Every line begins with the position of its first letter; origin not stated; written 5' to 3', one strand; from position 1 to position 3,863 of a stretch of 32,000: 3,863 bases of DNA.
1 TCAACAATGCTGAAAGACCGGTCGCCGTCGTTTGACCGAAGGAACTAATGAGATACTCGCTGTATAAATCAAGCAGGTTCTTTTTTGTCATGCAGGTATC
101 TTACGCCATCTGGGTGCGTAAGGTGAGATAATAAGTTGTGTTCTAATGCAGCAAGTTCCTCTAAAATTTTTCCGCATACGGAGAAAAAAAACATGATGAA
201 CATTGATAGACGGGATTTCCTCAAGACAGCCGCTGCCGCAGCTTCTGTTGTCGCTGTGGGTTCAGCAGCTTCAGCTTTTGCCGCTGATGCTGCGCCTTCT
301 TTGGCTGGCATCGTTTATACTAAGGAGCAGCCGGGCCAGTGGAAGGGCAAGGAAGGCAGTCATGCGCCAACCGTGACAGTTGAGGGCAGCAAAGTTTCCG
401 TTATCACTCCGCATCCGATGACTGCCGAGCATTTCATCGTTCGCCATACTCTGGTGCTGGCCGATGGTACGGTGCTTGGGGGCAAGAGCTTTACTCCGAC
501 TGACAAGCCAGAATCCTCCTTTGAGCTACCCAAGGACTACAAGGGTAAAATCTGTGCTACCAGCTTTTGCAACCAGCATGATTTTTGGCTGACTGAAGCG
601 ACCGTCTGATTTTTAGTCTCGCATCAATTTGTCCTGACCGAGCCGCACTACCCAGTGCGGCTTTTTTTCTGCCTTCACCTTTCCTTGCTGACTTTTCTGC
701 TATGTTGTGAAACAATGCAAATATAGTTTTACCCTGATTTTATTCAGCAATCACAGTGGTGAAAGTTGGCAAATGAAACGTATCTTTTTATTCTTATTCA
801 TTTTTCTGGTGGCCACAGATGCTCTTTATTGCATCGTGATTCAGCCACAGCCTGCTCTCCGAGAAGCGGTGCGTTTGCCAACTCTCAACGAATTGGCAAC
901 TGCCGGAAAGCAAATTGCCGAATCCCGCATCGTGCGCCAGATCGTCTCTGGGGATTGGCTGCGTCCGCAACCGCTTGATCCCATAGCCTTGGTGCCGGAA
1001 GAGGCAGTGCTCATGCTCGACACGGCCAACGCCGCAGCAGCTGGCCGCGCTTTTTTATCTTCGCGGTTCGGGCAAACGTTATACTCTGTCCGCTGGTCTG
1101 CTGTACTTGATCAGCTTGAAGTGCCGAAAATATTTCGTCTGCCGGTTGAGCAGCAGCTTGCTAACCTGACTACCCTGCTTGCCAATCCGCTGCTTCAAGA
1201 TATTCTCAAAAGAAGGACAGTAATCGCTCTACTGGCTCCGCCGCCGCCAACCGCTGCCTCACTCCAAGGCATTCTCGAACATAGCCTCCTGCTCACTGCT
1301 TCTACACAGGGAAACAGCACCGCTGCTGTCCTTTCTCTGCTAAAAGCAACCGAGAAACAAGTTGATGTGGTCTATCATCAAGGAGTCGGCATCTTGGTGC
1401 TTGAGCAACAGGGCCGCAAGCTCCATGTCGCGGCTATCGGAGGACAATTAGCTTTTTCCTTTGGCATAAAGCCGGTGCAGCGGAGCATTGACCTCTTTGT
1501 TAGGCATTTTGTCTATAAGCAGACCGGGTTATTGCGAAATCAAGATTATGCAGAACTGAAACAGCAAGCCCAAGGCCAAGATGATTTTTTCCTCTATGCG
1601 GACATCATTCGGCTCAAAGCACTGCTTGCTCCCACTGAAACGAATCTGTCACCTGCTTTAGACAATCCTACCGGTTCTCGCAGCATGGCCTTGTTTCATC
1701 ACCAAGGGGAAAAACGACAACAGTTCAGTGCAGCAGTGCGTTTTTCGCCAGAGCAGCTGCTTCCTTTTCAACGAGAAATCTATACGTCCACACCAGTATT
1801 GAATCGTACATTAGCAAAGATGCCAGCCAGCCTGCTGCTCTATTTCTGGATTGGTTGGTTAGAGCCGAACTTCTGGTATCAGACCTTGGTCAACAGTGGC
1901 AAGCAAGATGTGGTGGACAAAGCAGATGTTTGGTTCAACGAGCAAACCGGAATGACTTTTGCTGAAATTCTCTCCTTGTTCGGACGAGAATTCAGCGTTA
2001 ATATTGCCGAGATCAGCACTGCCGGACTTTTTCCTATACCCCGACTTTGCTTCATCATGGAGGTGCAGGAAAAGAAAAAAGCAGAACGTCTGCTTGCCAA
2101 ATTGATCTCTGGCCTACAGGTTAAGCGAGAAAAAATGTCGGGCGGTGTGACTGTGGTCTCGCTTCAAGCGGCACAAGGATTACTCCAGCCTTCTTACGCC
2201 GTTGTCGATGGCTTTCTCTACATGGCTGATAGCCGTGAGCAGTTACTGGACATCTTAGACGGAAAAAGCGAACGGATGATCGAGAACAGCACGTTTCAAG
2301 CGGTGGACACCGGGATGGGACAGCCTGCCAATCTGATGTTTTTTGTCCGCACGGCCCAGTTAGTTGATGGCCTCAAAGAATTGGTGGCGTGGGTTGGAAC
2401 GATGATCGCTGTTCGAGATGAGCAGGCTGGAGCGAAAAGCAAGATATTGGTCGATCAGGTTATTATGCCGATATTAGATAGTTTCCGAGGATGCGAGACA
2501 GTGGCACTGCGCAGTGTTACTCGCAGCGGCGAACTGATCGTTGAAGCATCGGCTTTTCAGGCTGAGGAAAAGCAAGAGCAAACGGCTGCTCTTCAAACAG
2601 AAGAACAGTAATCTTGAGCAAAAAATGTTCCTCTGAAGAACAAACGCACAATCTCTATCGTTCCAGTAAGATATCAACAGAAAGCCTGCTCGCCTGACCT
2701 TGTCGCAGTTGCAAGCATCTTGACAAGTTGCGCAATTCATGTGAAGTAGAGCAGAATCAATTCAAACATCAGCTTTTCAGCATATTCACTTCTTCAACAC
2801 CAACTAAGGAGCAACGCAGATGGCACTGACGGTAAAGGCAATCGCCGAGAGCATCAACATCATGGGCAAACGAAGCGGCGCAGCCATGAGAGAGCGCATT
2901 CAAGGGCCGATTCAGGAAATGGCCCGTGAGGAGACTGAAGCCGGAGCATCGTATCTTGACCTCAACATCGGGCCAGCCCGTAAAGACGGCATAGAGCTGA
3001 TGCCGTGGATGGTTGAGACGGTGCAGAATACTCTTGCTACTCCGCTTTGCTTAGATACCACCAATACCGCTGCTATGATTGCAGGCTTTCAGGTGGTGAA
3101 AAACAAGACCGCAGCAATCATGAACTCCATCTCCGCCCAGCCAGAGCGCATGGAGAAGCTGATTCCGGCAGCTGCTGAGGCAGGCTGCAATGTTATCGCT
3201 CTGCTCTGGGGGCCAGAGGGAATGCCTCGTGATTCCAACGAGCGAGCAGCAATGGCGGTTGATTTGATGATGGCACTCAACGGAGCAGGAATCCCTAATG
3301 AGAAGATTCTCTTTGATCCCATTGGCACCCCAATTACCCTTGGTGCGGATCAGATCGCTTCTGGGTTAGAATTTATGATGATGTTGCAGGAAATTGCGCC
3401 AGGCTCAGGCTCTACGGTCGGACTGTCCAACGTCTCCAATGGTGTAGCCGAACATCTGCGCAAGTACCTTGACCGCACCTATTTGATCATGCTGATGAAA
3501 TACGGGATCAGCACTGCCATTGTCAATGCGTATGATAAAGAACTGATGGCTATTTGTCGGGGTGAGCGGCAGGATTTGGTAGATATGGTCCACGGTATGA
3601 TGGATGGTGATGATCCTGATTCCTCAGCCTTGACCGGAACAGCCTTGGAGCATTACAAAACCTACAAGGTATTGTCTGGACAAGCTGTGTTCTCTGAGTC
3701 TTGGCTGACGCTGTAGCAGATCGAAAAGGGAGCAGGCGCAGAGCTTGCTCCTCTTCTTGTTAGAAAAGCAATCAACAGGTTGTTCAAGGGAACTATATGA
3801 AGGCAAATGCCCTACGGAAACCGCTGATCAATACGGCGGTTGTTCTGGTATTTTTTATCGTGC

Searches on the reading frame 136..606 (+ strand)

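Call 42: search_protein_families(library=pfam, proteins=[window:136-606:+], max_evalue=0.001)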
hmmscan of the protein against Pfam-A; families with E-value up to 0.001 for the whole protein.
window:136-606:+ (157 aa): 3 families
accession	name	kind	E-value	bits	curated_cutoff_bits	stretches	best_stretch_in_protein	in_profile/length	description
PF01880.24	Desulfoferrodox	-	1.5e-09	38.7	22.2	1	76-152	9-96/98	Desulfoferrodoxin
PF10399.14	UCR_Fe-S_N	-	7.7e-06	25.7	24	1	17-47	3-33/41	Ubiquitinol-cytochrome C reductase Fe-S subunit TAT signal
PF10518.14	TAT_signal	-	0.0006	20.1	22.7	0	22-42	1-21/21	TAT (twin-arginine translocation) pathway signal sequence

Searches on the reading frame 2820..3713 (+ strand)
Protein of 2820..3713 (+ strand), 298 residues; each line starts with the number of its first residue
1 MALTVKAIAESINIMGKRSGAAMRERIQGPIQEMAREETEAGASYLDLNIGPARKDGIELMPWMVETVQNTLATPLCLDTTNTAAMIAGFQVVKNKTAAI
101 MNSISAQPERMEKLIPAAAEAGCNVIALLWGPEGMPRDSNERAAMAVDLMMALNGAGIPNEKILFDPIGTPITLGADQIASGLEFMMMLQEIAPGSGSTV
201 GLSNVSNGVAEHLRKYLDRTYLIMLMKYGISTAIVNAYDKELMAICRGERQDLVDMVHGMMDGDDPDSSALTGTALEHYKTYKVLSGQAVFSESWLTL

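Call 42: search_protein_families(library=pfam, proteins=[window:2820-3713:+], max_evalue=0.001)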
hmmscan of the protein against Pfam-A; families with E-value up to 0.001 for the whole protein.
window:2820-3713:+ (298 aa): 2 families
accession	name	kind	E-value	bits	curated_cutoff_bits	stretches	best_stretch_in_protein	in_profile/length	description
PF00809.28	Pterin_bind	-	6.6e-13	49.3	25.5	1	33-236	25-244/244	Pterin binding enzyme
PF03599.22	CdhD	-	0.00038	19.7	24.8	1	64-188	88-194/387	CO dehydrogenase/acetyl-CoA synthase delta subunit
